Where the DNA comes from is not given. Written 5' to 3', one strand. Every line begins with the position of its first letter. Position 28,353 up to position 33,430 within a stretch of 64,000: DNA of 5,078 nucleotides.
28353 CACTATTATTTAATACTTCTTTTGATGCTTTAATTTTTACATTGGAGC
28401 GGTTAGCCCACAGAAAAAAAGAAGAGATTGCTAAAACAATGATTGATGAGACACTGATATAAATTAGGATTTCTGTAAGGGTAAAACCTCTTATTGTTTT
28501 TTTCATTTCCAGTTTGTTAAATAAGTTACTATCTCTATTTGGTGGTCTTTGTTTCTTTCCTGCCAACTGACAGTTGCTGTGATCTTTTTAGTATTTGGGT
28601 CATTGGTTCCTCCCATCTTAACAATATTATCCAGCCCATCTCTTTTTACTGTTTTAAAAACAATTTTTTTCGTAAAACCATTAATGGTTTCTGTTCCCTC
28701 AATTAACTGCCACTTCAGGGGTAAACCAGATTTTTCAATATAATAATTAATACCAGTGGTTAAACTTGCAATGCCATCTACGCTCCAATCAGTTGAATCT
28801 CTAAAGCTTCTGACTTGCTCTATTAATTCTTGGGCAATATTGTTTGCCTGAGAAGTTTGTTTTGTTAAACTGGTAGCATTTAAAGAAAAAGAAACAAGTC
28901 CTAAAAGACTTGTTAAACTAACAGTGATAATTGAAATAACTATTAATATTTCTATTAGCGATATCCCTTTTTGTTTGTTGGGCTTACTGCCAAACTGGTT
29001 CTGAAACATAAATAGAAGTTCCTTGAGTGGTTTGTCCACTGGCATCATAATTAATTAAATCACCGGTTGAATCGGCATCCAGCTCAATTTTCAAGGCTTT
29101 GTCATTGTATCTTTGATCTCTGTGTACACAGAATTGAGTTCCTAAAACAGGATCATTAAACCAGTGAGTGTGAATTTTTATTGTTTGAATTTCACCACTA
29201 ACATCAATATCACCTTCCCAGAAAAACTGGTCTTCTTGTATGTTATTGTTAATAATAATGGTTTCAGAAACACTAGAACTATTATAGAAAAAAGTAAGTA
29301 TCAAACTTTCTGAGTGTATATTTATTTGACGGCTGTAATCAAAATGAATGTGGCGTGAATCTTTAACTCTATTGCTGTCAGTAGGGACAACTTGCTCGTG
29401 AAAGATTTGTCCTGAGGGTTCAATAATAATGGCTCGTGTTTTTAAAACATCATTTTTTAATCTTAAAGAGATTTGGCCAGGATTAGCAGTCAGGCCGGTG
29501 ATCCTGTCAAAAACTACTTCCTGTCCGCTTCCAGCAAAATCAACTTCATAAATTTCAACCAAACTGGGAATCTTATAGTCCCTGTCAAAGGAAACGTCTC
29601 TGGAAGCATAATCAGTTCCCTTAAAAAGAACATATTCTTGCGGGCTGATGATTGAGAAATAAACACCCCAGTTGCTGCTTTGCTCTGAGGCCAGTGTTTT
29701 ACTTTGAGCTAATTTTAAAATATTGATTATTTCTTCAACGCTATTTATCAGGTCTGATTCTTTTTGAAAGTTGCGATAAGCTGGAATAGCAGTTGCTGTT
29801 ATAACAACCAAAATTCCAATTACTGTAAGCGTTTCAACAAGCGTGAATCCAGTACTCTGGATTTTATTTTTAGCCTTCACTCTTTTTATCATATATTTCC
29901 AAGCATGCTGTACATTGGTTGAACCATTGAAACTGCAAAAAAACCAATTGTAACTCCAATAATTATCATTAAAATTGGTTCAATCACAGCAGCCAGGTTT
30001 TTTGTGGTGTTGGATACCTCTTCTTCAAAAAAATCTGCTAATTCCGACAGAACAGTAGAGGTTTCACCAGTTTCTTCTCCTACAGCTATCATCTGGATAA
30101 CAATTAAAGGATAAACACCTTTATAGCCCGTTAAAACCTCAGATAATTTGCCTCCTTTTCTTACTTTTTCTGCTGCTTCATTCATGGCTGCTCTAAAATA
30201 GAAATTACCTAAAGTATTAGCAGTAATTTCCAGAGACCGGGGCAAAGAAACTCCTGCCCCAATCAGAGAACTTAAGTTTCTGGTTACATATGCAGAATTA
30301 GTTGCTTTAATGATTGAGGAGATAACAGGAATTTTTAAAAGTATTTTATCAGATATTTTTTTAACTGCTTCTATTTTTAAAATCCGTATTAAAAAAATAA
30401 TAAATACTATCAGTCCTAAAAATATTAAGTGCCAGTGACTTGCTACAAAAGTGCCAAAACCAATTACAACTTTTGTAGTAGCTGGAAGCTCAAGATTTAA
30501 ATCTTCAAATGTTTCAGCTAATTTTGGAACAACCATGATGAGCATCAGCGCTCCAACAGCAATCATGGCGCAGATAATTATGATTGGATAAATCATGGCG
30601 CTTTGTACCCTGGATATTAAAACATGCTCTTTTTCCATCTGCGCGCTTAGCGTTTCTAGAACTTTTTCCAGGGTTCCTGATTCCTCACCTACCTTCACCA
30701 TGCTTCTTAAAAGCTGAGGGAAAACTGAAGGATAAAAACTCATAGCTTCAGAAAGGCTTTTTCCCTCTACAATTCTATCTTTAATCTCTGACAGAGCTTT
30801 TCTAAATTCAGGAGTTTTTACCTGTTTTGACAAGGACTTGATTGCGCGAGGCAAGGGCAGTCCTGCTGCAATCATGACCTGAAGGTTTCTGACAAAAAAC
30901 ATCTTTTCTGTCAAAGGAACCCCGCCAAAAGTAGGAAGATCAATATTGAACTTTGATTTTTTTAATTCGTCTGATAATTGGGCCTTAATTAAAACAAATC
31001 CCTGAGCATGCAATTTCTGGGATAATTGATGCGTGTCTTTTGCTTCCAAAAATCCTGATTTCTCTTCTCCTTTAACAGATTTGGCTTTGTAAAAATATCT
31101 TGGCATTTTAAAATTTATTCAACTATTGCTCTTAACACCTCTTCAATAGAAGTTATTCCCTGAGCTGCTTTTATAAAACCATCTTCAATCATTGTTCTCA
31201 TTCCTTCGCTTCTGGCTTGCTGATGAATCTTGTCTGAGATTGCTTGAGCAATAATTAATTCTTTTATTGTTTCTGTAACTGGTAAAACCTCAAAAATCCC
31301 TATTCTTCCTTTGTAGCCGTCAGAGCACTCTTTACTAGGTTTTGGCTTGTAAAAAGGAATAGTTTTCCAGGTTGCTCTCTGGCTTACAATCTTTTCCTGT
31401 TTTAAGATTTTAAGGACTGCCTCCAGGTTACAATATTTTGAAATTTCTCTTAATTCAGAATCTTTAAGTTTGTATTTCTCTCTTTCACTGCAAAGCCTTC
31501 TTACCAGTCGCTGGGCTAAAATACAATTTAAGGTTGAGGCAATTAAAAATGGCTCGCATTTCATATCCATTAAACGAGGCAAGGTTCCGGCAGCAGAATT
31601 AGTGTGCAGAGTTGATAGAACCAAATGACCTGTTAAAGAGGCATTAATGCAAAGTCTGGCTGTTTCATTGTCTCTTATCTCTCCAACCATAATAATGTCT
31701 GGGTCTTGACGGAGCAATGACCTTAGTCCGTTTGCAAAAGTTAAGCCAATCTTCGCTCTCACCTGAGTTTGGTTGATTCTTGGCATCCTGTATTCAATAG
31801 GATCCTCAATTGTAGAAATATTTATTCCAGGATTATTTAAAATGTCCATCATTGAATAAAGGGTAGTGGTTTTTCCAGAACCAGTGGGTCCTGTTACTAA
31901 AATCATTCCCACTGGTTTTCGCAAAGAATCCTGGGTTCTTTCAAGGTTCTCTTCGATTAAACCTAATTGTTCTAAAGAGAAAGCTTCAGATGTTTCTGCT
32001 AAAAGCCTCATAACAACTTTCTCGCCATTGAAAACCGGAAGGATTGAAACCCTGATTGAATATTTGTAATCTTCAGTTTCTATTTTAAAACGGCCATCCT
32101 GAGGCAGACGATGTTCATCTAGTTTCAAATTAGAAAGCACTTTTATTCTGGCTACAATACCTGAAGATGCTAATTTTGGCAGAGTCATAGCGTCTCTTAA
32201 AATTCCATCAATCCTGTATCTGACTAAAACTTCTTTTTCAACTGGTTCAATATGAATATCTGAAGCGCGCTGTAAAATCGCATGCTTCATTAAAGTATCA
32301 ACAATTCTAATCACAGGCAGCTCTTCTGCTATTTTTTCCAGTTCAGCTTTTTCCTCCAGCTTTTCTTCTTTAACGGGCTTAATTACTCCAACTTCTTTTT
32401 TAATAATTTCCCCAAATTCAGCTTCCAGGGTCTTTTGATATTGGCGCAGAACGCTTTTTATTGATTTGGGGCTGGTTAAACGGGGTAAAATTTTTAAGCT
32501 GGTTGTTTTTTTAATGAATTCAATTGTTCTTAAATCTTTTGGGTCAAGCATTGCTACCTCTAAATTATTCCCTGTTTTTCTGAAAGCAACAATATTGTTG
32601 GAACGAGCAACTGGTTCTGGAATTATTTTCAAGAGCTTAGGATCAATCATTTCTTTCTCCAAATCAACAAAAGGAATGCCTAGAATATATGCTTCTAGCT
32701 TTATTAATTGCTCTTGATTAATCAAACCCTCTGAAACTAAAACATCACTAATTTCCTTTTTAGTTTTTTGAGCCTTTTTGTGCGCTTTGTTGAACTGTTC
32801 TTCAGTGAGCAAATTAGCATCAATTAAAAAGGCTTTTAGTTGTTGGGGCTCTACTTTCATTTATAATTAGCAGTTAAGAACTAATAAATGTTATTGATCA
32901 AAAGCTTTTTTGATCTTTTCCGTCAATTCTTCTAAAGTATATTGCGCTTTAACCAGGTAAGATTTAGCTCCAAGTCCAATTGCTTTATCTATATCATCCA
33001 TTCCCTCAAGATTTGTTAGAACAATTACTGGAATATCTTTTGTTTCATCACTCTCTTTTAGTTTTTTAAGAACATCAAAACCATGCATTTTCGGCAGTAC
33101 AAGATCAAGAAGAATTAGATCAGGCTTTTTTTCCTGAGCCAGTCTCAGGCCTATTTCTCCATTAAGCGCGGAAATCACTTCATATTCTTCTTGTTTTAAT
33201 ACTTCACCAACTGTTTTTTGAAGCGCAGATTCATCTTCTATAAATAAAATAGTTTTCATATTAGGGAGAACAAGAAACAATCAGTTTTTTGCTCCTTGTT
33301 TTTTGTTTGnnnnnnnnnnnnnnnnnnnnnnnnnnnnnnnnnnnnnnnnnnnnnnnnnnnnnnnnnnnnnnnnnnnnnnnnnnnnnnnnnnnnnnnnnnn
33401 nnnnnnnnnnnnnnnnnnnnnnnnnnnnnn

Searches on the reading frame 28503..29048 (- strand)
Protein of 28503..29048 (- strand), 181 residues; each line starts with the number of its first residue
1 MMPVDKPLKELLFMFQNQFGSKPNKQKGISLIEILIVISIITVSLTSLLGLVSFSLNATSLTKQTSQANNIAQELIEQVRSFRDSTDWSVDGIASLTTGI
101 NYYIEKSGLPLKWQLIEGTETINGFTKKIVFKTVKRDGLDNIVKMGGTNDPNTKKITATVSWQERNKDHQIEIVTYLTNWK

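Call 39: search_protein_families(library=pfam, proteins=[window:28503-29048:-], max_evalue=0.00001)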
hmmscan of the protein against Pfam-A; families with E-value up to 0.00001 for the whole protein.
window:28503-29048:- (181 aa): 1 family
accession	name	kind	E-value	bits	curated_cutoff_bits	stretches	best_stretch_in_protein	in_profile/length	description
PF07963.17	N_methyl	-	2.7e-06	27.2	21.2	1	24-48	2-26/27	Prokaryotic N-terminal methylation motif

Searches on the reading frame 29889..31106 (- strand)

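Call 39: search_protein_families(library=pfam, proteins=[window:29889-31106:-], max_evalue=0.00001)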
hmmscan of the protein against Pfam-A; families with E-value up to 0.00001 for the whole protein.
window:29889-31106:- (405 aa): 1 family
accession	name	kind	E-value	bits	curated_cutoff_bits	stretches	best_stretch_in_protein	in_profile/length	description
PF00482.28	T2SSF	-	1.5e-56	190.2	25.2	2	71-194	1-125/125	Type II secretion system (T2SS), protein F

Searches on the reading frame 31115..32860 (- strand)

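Call 60: search_protein_families(library=pfam, proteins=[window:31115-32860:-], max_evalue=0.00001)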
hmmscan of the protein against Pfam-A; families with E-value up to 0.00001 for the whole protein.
window:31115-32860:- (581 aa): 3 families
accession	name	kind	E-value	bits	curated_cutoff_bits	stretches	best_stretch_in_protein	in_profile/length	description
PF00437.27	T2SSE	-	5.8e-127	423.8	24.9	1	179-577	4-370/370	Type II/IV secretion system protein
PF05157.20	MshEN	-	9.7e-18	64.4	23.1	1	60-146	1-88/90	MshEN domain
PF25199.1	nSTAND_NTPase5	-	9.9e-06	25.9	34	0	278-362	5-87/145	Novel STAND NTPase 5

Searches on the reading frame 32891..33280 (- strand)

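Call 60: search_protein_families(library=pfam, proteins=[window:32891-33280:-], max_evalue=0.00001)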
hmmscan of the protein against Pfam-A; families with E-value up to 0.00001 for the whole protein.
window:32891-33280:- (129 aa): 1 family
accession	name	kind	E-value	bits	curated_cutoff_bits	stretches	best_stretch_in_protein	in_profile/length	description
PF00072.30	Response_reg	-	1.7e-24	86.5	30.2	1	11-123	1-110/111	Response regulator receiver domain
